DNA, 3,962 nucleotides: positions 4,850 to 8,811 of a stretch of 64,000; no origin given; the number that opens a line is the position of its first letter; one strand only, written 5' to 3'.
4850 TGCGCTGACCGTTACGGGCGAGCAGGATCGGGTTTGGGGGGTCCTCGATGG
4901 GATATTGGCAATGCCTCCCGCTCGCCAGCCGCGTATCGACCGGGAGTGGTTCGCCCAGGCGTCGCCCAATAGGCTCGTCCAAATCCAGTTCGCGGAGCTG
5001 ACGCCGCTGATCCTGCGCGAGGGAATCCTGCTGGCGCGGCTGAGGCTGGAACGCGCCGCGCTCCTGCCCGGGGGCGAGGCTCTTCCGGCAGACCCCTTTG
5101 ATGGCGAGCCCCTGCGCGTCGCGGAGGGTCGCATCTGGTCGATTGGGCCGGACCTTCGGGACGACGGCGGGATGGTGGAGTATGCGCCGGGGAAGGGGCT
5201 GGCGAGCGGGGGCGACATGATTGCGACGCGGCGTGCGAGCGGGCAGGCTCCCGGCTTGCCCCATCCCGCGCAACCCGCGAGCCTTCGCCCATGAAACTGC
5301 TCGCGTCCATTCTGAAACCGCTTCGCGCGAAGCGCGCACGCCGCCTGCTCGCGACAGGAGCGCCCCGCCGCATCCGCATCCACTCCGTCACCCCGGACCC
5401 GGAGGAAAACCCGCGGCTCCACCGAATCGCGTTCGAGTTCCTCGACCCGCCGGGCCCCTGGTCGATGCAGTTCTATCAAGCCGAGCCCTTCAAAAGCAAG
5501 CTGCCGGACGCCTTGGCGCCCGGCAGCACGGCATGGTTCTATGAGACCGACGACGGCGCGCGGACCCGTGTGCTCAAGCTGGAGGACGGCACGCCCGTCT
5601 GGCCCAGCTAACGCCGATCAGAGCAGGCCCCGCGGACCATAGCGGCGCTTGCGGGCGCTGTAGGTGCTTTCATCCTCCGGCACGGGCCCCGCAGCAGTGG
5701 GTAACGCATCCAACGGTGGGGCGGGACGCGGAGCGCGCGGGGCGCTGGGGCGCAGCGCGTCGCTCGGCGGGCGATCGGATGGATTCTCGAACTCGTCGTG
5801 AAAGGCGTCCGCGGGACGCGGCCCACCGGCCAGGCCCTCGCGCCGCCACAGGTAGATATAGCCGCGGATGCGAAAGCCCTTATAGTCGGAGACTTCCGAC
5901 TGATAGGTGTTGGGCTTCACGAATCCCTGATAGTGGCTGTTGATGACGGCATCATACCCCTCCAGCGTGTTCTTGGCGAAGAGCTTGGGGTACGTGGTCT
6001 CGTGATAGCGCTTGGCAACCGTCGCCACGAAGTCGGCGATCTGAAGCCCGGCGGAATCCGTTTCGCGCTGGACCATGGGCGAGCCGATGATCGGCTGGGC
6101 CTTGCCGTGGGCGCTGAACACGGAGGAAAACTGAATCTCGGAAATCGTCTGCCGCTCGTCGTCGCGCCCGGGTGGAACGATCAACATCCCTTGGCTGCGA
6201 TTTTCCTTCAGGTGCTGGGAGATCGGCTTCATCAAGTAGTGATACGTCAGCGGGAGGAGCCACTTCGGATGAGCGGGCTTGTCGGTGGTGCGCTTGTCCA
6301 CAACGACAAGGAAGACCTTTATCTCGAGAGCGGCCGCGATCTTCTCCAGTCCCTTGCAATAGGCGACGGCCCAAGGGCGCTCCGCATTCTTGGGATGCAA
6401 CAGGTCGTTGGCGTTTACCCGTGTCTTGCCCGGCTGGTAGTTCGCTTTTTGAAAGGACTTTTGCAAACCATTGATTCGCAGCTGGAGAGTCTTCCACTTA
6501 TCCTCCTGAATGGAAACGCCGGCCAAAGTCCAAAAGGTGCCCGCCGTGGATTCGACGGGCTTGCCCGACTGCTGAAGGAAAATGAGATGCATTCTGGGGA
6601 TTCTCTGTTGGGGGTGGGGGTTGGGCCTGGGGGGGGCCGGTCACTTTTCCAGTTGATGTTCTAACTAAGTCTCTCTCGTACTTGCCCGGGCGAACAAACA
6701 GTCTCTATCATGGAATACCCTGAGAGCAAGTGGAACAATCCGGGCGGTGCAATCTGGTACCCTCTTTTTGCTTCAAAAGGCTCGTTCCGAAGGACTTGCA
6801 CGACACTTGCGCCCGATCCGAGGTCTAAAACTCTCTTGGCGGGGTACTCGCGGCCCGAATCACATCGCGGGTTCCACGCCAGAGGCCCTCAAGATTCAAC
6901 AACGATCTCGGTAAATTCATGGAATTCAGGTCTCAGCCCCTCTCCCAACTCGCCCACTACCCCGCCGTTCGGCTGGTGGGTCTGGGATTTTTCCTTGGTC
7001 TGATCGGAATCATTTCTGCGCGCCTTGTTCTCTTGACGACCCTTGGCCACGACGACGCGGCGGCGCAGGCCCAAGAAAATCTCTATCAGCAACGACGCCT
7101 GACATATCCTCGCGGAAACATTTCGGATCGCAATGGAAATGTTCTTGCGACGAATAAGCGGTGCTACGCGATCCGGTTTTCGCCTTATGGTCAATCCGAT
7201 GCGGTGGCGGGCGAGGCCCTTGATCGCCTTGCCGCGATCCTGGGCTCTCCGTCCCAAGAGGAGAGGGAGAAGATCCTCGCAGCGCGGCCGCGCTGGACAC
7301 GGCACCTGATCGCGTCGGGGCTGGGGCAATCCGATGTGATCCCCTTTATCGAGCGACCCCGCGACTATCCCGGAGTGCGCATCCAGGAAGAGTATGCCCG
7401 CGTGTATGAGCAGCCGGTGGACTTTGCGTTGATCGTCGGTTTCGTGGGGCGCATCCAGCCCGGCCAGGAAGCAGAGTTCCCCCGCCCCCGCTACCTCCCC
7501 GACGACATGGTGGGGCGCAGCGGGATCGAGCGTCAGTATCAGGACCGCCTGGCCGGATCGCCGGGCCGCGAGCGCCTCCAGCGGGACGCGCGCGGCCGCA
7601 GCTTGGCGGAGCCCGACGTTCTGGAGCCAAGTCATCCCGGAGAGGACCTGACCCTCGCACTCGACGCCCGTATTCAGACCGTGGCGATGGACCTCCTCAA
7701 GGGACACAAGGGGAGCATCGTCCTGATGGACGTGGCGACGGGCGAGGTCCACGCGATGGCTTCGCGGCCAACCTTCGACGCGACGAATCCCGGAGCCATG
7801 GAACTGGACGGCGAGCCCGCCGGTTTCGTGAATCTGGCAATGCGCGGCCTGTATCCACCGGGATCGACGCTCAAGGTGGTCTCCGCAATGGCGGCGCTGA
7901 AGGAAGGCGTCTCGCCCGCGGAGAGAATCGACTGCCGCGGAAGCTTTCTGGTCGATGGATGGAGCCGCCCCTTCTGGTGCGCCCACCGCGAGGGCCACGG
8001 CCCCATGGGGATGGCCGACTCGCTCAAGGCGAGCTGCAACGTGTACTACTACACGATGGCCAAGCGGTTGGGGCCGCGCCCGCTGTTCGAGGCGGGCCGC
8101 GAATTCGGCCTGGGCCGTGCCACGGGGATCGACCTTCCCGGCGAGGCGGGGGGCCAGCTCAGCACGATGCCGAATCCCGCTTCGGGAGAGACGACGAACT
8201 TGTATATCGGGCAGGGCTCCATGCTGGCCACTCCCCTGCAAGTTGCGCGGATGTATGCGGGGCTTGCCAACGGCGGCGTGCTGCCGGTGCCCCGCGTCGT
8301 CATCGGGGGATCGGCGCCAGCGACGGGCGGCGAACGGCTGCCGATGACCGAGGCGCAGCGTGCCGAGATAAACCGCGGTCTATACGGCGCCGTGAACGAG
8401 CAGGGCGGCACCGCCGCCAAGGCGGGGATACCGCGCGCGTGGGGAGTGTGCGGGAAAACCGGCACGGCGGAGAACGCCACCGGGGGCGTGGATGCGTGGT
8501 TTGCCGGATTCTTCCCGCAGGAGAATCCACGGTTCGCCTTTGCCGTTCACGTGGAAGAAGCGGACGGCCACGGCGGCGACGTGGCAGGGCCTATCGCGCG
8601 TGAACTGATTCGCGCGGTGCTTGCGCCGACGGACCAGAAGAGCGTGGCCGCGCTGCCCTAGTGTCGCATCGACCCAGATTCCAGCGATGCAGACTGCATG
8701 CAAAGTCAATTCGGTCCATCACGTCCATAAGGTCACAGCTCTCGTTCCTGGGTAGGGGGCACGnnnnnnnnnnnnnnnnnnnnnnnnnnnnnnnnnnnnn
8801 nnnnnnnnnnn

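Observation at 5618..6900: Low-GC patch carrying a divergent DUF3800-like gene next to PBP2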

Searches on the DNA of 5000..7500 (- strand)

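Call 23: search_rna_families(source=window, start=5000, end=7500, threshold=evalue, max_evalue=1)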
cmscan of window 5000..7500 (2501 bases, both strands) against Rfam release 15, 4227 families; matches with E-value up to 1: 1.
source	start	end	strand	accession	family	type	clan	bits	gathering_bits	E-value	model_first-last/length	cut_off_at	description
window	6658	6759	+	RF02893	RpsF_leader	Cis-reg; leader;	-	19.7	37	0.62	1-85/85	no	RpsF leader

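Call 66: search_rna_families(sources=[L002, L005, L006, L008, L010, L014, L015, L017, L019, L022, L025], threshold=gathering)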
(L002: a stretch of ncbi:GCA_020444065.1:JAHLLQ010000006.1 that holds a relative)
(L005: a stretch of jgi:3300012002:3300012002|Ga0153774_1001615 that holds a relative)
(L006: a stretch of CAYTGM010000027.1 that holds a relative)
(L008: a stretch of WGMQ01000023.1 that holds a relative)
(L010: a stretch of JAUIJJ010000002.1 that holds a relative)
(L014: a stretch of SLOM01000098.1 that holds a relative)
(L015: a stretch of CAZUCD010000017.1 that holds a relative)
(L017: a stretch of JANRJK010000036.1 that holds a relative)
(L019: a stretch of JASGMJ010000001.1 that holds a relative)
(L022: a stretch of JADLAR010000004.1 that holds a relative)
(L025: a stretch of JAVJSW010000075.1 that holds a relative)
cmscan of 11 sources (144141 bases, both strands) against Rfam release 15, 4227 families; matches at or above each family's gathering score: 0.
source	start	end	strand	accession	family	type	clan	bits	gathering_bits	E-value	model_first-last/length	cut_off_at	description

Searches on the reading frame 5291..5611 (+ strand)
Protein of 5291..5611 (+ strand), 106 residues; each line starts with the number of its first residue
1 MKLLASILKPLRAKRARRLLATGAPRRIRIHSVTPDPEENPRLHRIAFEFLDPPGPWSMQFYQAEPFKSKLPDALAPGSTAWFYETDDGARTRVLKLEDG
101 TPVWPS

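Call 3: search_protein_families(library=pfam, proteins=[window:5291-5611:+], max_evalue=1)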
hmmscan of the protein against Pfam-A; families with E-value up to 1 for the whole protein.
window:5291-5611:+ (106 aa): 0 families

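Call 5: search_protein_families(library=ncbifam, proteins=[window:5291-5611:+], max_evalue=0.1)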
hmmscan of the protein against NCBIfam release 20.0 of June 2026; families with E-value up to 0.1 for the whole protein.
window:5291-5611:+ (106 aa): 0 families

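Call 6: search_protein_families(library=padloc, proteins=[window:5291-5611:+], max_evalue=1)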
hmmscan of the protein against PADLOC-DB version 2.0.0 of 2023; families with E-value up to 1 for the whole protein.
window:5291-5611:+ (106 aa): 0 families

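Call 7: search_protein_families(library=phrogs, proteins=[window:5291-5611:+], max_evalue=1)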
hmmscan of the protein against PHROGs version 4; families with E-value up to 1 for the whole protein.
window:5291-5611:+ (106 aa): 0 families

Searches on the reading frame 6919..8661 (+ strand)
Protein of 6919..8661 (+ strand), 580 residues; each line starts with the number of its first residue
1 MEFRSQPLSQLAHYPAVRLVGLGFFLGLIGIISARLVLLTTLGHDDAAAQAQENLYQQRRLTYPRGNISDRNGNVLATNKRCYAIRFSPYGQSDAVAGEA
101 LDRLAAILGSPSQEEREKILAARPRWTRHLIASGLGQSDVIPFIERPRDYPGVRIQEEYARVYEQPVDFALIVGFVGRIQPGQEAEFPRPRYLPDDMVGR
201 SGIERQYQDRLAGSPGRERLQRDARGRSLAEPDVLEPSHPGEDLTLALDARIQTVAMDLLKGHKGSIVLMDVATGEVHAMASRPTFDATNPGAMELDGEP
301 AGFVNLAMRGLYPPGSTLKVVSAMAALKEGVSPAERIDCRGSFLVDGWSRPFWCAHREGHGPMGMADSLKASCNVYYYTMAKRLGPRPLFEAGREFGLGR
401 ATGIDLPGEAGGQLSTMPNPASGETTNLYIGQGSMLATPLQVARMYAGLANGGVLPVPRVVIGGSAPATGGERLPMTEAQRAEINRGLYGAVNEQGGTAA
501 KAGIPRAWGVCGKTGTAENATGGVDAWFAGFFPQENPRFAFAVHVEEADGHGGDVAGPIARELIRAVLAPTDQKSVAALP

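Call 3: search_protein_families(library=pfam, proteins=[window:6919-8661:+], max_evalue=1)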
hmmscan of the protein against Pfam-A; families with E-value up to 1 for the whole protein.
window:6919-8661:+ (580 aa): 4 families
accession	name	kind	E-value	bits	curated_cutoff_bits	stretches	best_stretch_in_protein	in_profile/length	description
PF00905.27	Transpeptidase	-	1.7e-58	198.6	22.1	1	265-564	1-298/299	Penicillin binding protein transpeptidase domain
PF03717.20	PBP_dimer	-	4.8e-31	109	24.4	1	64-230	5-177/180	Penicillin-binding Protein dimerisation domain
PF21922.1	PBP_dimer_2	-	0.11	13.2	27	0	158-179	22-43/83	Penicillin binding protein A dimerisation domain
PF04960.20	Glutaminase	-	0.24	11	27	1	424-459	165-200/286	Glutaminase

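Call 5: search_protein_families(library=ncbifam, proteins=[window:6919-8661:+], max_evalue=0.1)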
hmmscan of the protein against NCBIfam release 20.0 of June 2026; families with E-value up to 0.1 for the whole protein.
window:6919-8661:+ (580 aa): 36 families (the best 25 are shown)
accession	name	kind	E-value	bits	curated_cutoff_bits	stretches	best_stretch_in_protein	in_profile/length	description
TIGR03423.1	pbp2_mrdA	equivalog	2.4e-126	422.7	455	1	20-568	5-591/593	penicillin-binding protein 2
TIGR02214.1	spoVD_pbp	equivalog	6.9e-56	189.8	688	1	28-568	12-555/636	stage V sporulation protein D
NF008061.0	PRK10795.1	equivalog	4.9e-48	164.2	962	1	23-519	27-551/634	peptidoglycan DD-transpeptidase MrdA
NF053573.1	PBP2_PenA_Neis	exception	6.9e-39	133.8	1105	1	29-567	39-560/572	peptidoglycan D,D-transpeptidase PBP2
NF011685.0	PRK15105.1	subfamily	8.9e-34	117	737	1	25-568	32-558/588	peptidoglycan glycosyltransferase FtsI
NF051842.1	PBP4_5_Efaec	equivalog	1.1e-30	106.6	700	1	64-549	164-649/668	penicillin-binding protein PBP4(5)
NF038271.1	strep_PBP2X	exception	5.4e-22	77.8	1050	2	196-463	210-482/750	penicillin-binding protein PBP2X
NF038278.1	strep_PBP2B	exception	3.7e-16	58.7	975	2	394-564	481-671/678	penicillin-binding protein PBP2B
TIGR02074.1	PBP_1a_fam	subfamily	1e-15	57.6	508.75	1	262-537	257-500/535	PBP1A family penicillin-binding protein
NF000237.1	MECA_PBP2A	equivalog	1.2e-15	56.8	750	1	152-549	232-637/668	PBP2a family beta-lactam-resistant peptidoglycan transpeptidase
NF000407.1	MECC_PBP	exception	3e-13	48.9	1500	1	65-549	148-634/665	PBP2a family beta-lactam-resistant peptidoglycan transpeptidase MecC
NF033378.1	MECD_PBP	exception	4.3e-13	48.4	1450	1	60-551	148-648/678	PBP2a family beta-lactam-resistant peptidoglycan transpeptidase MecD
NF000409.1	MECA_pure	exception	1.2e-12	47.1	1490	1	161-549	241-637/668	PBP2a family beta-lactam-resistant peptidoglycan transpeptidase MecA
NF000408.1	MECA2_pure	exception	3.2e-12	45.5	1525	1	162-549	242-637/668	PBP2a family beta-lactam-resistant peptidoglycan transpeptidase MecA2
NF000406.1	MECB_PBP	exception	6.9e-12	44.5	1450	1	160-549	239-643/674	PBP2a family beta-lactam-resistant peptidoglycan transpeptidase MecB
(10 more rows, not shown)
